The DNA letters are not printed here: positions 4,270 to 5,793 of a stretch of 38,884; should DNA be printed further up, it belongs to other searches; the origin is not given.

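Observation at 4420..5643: AT-rich Wzy-like polytopic membrane gene beside attP and tailspike: probable serotype-converting cargo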

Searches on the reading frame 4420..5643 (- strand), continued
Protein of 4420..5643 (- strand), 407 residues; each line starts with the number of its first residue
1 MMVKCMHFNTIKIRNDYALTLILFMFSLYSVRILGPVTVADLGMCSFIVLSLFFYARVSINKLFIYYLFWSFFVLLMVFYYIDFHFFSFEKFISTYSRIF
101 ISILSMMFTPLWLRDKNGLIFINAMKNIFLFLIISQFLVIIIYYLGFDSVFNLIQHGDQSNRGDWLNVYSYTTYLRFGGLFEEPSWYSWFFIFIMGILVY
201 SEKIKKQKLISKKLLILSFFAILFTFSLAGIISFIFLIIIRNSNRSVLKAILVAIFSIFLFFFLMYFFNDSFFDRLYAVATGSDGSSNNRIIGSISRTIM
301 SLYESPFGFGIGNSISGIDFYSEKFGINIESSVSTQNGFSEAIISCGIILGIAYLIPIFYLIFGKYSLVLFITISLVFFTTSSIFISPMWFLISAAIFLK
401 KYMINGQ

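Call 102: find_encoding_contigs(protein=P0053, flank=10000, max_places=2)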
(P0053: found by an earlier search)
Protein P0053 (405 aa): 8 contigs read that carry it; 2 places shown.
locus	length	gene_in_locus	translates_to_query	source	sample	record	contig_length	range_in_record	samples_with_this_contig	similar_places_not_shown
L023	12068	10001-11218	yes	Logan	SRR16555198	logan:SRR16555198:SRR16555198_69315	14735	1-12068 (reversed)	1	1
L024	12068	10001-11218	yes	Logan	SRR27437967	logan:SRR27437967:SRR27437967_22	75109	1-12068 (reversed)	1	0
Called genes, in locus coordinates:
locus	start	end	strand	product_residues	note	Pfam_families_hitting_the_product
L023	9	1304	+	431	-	-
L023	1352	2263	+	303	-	PF01531:Glyco_transf_11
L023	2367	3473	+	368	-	PF01370:Epimerase, PF04321:RmlD_sub_bind (weak), PF16363:GDP_Man_Dehyd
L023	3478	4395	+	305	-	PF01370:Epimerase, PF04321:RmlD_sub_bind, PF16363:GDP_Man_Dehyd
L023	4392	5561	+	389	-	PF01041:DegT_DnrJ_EryC1, PF00155:Aminotran_1_2 (weak), PF01053:Cys_Met_Meta_PP (weak)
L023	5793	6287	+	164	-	PF00293:NUDIX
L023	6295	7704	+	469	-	PF00483:NTP_transferase, PF12804:NTP_transf_3 (faint), PF22640:ManC_GMP_beta-helix, PF01050:MannoseP_isomer, PF07883:Cupin_2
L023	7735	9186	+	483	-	PF02878:PGM_PMM_I, PF02879:PGM_PMM_II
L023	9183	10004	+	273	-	PF00535:Glycos_transf_2, PF10111:Glyco_tranf_2_2, PF13641:Glyco_tranf_2_3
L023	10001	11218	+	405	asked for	PF04932:Wzy_C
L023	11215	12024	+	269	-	PF00535:Glycos_transf_2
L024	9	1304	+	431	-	-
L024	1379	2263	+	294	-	PF01531:Glyco_transf_11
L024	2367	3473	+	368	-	PF01370:Epimerase, PF04321:RmlD_sub_bind (weak), PF16363:GDP_Man_Dehyd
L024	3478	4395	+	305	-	PF01370:Epimerase, PF04321:RmlD_sub_bind, PF16363:GDP_Man_Dehyd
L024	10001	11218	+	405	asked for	PF04932:Wzy_C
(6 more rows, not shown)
